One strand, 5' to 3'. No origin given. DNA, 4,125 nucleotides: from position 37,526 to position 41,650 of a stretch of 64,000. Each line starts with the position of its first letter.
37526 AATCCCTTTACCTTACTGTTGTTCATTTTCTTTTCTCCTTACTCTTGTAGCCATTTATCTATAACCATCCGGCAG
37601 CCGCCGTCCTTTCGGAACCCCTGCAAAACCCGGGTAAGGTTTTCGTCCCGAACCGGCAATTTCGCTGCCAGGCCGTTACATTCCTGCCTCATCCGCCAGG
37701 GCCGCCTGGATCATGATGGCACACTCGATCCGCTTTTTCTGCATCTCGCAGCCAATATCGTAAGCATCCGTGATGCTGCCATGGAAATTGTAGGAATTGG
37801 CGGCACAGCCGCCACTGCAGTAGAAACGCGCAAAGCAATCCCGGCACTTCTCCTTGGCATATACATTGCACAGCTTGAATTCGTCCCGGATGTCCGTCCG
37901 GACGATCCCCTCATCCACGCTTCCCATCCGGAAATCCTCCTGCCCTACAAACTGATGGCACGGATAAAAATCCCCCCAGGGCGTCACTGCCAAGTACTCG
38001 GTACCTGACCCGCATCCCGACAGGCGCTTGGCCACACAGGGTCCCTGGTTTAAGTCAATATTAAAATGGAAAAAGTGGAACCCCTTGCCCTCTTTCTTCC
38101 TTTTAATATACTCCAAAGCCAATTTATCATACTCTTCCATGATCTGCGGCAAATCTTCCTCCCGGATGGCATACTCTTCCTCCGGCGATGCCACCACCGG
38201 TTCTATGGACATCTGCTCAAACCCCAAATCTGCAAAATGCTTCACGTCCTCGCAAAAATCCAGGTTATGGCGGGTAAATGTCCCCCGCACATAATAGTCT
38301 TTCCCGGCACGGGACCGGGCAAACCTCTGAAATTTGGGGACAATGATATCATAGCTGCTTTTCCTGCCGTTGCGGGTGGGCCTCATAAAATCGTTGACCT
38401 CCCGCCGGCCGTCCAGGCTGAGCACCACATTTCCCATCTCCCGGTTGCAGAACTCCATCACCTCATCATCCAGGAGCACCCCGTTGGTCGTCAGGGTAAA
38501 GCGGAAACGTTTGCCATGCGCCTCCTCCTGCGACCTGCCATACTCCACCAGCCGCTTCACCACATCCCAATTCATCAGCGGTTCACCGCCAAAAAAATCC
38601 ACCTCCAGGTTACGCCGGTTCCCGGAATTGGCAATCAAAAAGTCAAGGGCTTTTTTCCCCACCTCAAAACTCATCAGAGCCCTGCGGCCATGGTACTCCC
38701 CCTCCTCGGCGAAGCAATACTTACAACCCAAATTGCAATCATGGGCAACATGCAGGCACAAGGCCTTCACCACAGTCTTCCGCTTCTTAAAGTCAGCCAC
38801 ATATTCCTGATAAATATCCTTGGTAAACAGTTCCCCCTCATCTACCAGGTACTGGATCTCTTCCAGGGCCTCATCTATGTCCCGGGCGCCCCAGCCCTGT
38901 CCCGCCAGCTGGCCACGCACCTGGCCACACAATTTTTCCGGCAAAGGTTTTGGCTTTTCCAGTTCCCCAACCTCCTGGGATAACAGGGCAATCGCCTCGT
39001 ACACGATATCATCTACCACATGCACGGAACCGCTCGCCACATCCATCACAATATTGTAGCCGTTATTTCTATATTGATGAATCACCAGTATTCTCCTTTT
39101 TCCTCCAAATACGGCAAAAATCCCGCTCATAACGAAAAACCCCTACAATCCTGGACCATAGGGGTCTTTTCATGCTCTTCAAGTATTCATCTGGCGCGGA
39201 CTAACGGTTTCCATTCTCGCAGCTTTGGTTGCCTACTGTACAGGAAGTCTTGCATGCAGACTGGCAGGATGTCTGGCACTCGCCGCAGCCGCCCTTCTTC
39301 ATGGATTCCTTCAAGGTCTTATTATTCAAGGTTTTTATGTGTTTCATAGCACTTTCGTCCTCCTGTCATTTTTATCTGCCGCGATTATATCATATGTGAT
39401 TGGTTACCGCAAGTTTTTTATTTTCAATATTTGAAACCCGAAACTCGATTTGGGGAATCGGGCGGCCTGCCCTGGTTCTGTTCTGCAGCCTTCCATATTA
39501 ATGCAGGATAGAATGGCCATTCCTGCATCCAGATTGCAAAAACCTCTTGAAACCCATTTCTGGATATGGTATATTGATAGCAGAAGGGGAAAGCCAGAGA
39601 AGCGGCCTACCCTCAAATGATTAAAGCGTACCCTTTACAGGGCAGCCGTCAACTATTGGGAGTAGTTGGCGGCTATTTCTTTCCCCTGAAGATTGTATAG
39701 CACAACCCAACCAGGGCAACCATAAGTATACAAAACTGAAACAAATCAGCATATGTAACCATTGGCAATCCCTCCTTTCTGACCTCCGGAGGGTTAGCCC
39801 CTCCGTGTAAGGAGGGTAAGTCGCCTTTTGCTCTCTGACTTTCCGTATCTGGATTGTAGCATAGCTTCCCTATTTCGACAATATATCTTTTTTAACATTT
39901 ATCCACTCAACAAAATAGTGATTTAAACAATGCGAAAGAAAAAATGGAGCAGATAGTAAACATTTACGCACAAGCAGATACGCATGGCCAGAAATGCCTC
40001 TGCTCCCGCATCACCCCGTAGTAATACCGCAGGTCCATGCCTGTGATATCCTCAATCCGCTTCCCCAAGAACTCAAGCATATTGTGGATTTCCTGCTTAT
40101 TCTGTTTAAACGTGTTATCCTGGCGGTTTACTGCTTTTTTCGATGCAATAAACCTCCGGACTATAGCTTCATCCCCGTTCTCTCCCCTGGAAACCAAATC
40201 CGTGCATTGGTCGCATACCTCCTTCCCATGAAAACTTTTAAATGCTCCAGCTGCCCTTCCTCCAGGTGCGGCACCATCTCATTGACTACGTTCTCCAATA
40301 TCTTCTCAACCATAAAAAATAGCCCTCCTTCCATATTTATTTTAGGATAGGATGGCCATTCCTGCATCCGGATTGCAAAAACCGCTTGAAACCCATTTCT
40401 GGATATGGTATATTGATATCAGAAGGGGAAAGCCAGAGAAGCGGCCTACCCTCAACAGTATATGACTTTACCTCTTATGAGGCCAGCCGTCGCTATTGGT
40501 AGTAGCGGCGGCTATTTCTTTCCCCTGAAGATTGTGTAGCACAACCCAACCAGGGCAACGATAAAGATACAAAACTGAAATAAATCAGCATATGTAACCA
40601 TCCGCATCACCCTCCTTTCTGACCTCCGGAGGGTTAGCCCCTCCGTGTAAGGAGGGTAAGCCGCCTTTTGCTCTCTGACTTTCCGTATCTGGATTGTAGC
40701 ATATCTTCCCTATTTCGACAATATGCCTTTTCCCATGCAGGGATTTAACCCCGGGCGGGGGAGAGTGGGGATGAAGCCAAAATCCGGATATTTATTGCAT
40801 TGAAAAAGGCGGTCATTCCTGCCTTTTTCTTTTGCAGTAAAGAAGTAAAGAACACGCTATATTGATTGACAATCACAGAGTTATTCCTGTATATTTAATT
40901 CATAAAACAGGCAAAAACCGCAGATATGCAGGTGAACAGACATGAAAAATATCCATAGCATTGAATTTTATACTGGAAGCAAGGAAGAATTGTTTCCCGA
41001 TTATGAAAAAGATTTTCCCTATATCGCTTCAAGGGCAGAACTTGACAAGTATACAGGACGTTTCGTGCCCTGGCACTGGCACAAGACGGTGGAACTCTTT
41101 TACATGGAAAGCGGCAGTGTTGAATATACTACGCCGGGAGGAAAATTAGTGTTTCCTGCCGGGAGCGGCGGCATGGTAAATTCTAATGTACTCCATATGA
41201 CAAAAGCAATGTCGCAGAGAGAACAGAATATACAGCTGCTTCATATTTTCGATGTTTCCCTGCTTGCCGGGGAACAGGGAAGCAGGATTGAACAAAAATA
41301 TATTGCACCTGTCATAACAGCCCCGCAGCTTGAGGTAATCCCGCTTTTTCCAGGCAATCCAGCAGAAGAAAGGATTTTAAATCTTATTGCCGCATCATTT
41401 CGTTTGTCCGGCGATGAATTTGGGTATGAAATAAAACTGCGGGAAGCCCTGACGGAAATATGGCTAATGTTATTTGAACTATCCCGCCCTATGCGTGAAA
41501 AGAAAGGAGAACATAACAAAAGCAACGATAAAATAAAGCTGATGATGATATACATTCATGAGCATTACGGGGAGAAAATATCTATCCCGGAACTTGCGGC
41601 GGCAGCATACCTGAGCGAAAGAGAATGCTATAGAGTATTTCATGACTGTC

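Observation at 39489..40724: Two copies of an unannotated module: 29-aa hydrophobic peptide plus convergent structured antisense RNA (candidate type I toxin-antitoxin) bracketing an integrase remnant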

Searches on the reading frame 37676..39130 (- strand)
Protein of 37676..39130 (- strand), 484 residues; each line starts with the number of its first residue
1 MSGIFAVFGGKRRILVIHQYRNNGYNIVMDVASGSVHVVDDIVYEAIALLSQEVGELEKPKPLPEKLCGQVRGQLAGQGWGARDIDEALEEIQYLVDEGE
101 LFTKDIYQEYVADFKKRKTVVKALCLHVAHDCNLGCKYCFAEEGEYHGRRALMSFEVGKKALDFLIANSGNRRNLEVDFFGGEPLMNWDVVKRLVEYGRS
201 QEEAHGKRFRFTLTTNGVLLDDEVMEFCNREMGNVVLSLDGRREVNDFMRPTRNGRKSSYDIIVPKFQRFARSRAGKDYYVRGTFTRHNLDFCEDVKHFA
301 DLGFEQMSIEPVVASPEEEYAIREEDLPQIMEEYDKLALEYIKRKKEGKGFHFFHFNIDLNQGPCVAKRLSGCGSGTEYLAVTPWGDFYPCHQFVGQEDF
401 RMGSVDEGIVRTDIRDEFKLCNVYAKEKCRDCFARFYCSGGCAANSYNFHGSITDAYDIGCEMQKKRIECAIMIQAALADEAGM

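Call 20: find_encoding_contigs(protein=window:37676-39130:-, flank=6000, max_places=10)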
Protein window:37676-39130:- (484 aa): 1 contig read that carries it; 1 place shown.
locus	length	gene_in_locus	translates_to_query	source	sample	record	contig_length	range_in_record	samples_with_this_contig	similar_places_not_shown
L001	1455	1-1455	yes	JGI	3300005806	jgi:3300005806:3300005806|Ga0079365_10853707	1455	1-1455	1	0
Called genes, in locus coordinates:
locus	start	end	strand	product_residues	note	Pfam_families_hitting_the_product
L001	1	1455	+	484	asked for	PF13353:Fer4_12, PF04055:Radical_SAM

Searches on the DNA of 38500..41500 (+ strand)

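Call 4: search_rna_families(source=window, start=38500, end=41500, threshold=evalue, max_evalue=10, show_alignments=4)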
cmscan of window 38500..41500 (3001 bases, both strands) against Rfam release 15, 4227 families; matches with E-value up to 10: 7.
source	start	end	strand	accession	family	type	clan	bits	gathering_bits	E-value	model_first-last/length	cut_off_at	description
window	40803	40835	+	RF00489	ctRNA_p42d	Gene; antisense;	-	25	50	0.021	1-46/46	no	ctRNA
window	40786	40835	+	RF02056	STnc390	Gene; sRNA;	-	24.2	50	0.034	1-60/60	no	Salmonella sRNA STnc390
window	40720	40773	+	RF00705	mir-202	Gene; miRNA;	-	17.9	51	1.5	1-76/76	no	mir-202 microRNA precursor family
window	40298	40418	-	RF02718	sca_ncR14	Gene; snRNA; snoRNA; scaRNA;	-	17.5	62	1.8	1-131/131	no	Small Cajal body specific RNA ncR14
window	40961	41047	+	RF03967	mir-1270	Gene; miRNA;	-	16.5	90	8.7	1-83/83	no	mir-1270 microRNA precursor family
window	40894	41015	+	RF02111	IS009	Gene;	-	14.3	117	2.7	1-199/199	no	IS009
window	39626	39681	-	RF00023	tmRNA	Gene;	CL00001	8.6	47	1.4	82-140/374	no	transfer-messenger RNA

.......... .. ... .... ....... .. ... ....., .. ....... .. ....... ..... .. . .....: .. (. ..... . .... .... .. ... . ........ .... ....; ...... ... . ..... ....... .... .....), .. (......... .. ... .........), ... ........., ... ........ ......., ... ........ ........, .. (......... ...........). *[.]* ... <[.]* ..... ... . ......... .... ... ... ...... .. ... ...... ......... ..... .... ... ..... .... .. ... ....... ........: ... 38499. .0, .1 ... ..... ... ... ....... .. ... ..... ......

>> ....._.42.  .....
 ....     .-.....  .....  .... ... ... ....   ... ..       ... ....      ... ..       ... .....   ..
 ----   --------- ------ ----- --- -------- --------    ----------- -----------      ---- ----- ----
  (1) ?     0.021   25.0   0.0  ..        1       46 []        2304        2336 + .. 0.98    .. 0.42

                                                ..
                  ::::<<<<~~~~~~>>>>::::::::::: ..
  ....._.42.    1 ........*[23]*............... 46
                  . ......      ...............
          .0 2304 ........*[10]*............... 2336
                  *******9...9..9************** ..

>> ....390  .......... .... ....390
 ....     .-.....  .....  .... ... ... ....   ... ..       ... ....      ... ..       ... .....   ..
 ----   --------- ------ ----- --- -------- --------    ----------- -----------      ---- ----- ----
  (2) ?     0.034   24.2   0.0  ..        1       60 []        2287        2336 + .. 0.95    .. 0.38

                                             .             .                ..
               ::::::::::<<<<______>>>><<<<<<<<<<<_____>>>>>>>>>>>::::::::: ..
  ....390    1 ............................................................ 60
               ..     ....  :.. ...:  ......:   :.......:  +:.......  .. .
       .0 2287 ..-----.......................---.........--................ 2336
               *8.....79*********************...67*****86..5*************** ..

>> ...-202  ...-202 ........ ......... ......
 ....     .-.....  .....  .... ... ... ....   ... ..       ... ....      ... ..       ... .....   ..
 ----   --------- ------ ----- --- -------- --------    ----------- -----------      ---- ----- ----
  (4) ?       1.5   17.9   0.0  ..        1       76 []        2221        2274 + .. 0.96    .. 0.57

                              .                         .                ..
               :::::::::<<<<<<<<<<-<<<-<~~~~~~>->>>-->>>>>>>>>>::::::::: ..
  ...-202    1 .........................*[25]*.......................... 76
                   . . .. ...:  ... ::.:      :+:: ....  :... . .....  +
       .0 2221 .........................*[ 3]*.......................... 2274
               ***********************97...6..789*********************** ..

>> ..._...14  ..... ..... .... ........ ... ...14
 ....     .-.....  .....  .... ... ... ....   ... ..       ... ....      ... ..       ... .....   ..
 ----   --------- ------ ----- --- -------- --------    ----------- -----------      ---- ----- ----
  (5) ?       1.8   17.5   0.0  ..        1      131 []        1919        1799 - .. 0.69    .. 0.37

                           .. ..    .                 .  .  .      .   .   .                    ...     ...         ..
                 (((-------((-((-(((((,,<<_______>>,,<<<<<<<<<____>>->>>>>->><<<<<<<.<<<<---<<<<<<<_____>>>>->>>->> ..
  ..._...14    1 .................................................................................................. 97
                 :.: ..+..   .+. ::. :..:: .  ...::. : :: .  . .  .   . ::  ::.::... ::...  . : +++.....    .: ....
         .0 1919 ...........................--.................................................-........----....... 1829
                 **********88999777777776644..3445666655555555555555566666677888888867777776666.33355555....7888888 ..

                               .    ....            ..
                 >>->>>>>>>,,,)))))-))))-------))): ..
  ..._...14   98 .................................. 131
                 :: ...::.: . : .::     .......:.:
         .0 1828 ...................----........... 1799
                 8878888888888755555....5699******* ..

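Call 15: search_dna_similar(query=window:39489-39890:+, collection=plasmids, mode=distant, max_rows=30)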
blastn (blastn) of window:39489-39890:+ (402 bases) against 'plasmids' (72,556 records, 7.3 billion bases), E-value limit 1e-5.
No match.

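Call 16: search_dna_similar(query=window:39489-39890:+, collection=phages, mode=distant, max_rows=30)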
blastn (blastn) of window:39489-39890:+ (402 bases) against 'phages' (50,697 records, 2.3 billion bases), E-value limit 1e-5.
No match.

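Call 50: build_rna_model(alignment_id=A1, structure=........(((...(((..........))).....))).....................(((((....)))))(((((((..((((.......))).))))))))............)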
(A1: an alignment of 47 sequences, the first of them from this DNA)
Model R1 built from alignment A1 (47 sequences, 117 columns); structure: as given.
model positions 105; base pairs 22; branch points 2; effective number of sequences 3.01; information 0.59 bits per position. Calibrated on 0.2 Mb of random sequence (short: E-values are rough).
structure used (alignment columns):
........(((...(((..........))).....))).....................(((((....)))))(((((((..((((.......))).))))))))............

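Call 51: search_with_rna_model(model_id=R1, sources=[window, L004, L007, L008, L009, L010, L012, L013, L014, L015, L017, L018, L019, L020, L022, L023, L024, L025, L026, L027, L028, L029, L030, L031, L032, L033, L034, L035, L036, L037, L038, L039, L040, L041, L042, L043, L044, L045, L046, L047, L048, L049, L050, L051, L052, L053, L054, L055, L056, L057, L058, L059, L060, L061, L063, L064, L065, L066, L067, L068, L069, L070, L071, L072, L073, L074, L075, L076, L077, L078, L079, L080, L081, L082, L083, L084, L085, L086, L087, L088, L089], max_evalue=0.01, make_alignment=true)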
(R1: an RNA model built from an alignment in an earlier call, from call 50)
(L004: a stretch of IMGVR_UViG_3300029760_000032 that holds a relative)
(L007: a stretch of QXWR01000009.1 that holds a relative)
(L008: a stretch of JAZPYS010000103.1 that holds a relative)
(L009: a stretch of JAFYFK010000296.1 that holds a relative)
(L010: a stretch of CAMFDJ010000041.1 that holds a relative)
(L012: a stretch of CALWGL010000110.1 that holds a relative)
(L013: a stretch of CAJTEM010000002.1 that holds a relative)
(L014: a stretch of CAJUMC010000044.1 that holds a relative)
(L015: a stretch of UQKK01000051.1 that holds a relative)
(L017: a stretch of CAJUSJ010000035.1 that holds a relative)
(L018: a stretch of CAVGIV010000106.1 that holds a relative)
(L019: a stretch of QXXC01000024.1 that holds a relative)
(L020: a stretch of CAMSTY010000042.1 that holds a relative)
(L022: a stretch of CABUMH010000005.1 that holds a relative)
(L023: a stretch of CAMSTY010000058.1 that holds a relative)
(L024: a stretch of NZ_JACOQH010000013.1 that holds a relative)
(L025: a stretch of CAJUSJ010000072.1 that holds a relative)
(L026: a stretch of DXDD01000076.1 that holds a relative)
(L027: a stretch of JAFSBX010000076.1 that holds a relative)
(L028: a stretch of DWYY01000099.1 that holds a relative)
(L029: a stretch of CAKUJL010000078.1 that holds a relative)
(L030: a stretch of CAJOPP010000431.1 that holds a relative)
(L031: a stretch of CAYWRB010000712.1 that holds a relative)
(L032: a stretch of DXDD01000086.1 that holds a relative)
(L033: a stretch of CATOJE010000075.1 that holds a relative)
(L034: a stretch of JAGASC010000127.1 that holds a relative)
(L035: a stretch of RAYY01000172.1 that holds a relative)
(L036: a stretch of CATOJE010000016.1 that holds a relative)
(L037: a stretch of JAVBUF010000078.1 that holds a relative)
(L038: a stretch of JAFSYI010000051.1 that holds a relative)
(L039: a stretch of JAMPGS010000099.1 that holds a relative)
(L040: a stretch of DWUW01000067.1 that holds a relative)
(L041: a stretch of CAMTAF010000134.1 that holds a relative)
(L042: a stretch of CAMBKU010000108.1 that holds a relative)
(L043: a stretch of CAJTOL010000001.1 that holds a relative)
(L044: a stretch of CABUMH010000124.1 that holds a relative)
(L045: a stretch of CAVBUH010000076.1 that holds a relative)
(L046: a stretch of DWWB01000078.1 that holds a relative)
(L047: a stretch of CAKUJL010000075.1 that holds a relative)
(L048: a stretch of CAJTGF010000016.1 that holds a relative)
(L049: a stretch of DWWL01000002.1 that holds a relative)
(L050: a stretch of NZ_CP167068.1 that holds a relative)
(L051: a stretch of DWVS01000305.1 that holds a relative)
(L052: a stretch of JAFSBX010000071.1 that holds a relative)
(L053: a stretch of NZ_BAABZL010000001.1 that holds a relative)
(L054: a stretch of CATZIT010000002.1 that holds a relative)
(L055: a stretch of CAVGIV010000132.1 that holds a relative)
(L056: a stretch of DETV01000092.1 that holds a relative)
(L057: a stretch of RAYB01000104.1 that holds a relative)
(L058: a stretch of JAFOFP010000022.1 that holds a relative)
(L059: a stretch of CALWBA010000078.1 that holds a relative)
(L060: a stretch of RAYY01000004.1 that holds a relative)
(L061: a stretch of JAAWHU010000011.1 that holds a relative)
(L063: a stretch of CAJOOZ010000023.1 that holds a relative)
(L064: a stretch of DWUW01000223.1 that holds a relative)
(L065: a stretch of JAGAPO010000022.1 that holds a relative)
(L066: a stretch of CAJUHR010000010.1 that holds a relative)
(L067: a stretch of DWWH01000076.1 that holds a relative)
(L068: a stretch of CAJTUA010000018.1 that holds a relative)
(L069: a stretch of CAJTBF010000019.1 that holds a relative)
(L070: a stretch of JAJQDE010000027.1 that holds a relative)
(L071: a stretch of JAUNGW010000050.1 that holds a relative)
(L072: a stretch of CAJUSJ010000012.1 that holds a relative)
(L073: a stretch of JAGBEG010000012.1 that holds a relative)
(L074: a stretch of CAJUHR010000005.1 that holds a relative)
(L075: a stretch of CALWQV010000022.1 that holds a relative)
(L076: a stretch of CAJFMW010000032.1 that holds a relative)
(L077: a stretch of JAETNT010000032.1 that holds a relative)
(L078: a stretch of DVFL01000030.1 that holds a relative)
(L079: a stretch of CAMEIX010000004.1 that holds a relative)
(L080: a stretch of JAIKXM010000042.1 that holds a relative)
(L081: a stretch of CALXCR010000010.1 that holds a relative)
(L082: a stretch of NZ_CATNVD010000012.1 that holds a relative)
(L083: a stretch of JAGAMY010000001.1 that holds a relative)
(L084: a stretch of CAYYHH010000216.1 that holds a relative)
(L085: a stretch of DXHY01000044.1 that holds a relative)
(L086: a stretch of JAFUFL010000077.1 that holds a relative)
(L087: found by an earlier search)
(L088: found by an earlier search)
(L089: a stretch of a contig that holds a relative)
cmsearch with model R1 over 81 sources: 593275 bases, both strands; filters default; matches with E-value up to 0.01: 75.
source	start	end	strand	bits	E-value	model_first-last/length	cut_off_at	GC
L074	4683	4788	-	102.2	7.7e-21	1-105/105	no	0.51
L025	2210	2318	+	101.8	9.4e-21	1-105/105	no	0.49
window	40419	40525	+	101.3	1.2e-20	1-105/105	no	0.52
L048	6646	6751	+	101.1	1.4e-20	1-105/105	no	0.51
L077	7103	7207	+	99.5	3.3e-20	1-105/105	no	0.5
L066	7513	7619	-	98.9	4.5e-20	1-105/105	no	0.52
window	39580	39686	+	97.2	1.1e-19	1-105/105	no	0.52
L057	1224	1330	+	96.6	1.5e-19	1-105/105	no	0.52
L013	7674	7780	-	95.9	2.2e-19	1-105/105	no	0.5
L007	2495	2600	+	95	3.6e-19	1-105/105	no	0.5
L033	1175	1276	-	94.5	4.7e-19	1-105/105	no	0.49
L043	4711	4813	-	94.2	5.4e-19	1-105/105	no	0.47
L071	5848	5955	-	93.8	6.8e-19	1-105/105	no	0.45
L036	638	741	-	93.8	7e-19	1-105/105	no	0.53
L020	285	394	+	93.4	8.4e-19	1-105/105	no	0.47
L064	1738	1846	+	93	1e-18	1-105/105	no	0.48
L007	3239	3346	+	92.3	1.5e-18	1-105/105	no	0.46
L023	277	381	-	91.8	2e-18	1-105/105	no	0.5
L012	1424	1532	-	91.1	2.9e-18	1-105/105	no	0.49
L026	2862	2970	-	91.1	2.9e-18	1-105/105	no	0.49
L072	4141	4245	-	91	3e-18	1-105/105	no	0.5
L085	1189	1297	+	90.5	4e-18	1-105/105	no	0.48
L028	5681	5789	-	90.5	4e-18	1-105/105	no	0.48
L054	5912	6012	-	90.5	4e-18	1-105/105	no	0.41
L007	659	764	+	90.4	4.2e-18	1-105/105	no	0.48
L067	6746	6854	+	90.4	4.3e-18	1-105/105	no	0.47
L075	2036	2140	-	90.4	4.3e-18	1-105/105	no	0.51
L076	4237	4345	-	90.2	4.8e-18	1-105/105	no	0.49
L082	5346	5454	+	89.9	5.6e-18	1-105/105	no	0.48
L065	2748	2851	-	89.3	7.8e-18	1-105/105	no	0.49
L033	421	530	-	87.6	1.9e-17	1-105/105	no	0.45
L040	539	649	-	87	2.6e-17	1-105/105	no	0.44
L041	3006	3111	-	87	2.6e-17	1-105/105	no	0.52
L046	7634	7738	+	86.8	3e-17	1-105/105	no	0.5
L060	2417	2524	+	86.5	3.5e-17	1-105/105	no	0.43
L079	6626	6727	-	86.2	4.1e-17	1-105/105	no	0.44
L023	1616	1725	+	85.4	6.2e-17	1-105/105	no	0.46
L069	2169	2278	+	85.2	6.8e-17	1-105/105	no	0.47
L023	2203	2305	-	84.7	8.8e-17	1-105/105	no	0.48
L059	2432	2543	+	83.3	1.9e-16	1-105/105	no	0.49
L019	128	234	-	83.1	2.2e-16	1-105/105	no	0.44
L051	460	568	+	83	2.2e-16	1-105/105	no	0.45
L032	1921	2032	-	82.3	3.2e-16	1-105/105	no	0.49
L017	543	645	+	82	3.7e-16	1-105/105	no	0.51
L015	3057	3156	+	81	6.5e-16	1-105/105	no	0.4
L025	2567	2673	+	80.6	8e-16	1-105/105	no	0.45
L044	6253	6357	-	79.4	1.5e-15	1-105/105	no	0.46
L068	3797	3900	+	77.5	4.4e-15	1-105/105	no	0.44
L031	1447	1548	+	76.9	5.8e-15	1-105/105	no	0.46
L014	2436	2540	-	75.4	1.3e-14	1-105/105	no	0.5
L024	2498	2598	+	75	1.7e-14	1-105/105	no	0.44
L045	3400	3500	-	75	1.7e-14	1-105/105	no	0.44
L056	26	135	+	74.5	2.1e-14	1-105/105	no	0.4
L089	714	814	+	74.4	2.2e-14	1-105/105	no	0.45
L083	5175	5277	-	73.9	2.9e-14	1-105/105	no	0.43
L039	3074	3178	+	73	4.8e-14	1-105/105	no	0.49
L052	5030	5131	-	71.8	9.2e-14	1-105/105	no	0.41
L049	3451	3555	-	71.5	1e-13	1-105/105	no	0.48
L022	3678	3788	+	69.6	3e-13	1-105/105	no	0.49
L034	4909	5008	-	69.4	3.3e-13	1-105/105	no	0.46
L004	5540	5638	+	69.2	3.6e-13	1-105/105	no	0.43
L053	1268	1366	+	69.2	3.6e-13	1-105/105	no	0.43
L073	4444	4541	-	68.9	4.3e-13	1-105/105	no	0.4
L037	3404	3498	+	66.6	1.5e-12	1-105/105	no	0.44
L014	3243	3345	-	65.9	2.1e-12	1-105/105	no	0.5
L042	4460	4560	+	64.8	3.8e-12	1-105/105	no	0.4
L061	1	53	+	37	1.2e-05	55-105/105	5'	0.45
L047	7040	7153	+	31.8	0.00019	1-105/105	no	0.43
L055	99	202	-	30.6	0.00036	1-105/105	no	0.44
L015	3104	3322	-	29.1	0.00079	1-105/105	no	0.44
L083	5178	5227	+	26.4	0.0034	1-105/105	no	0.42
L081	854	990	+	25.2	0.0064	1-105/105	no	0.39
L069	2225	2442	-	25.2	0.0065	1-105/105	no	0.47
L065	2581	2794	+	25.1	0.0068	1-105/105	no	0.48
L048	6706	6918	-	24.7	0.0085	1-105/105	no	0.48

Alignment A2: 75 matches aligned to the model, 281 columns, each read 5' to 3' on its own strand. Consensus structure (alignment columns), stored with it:
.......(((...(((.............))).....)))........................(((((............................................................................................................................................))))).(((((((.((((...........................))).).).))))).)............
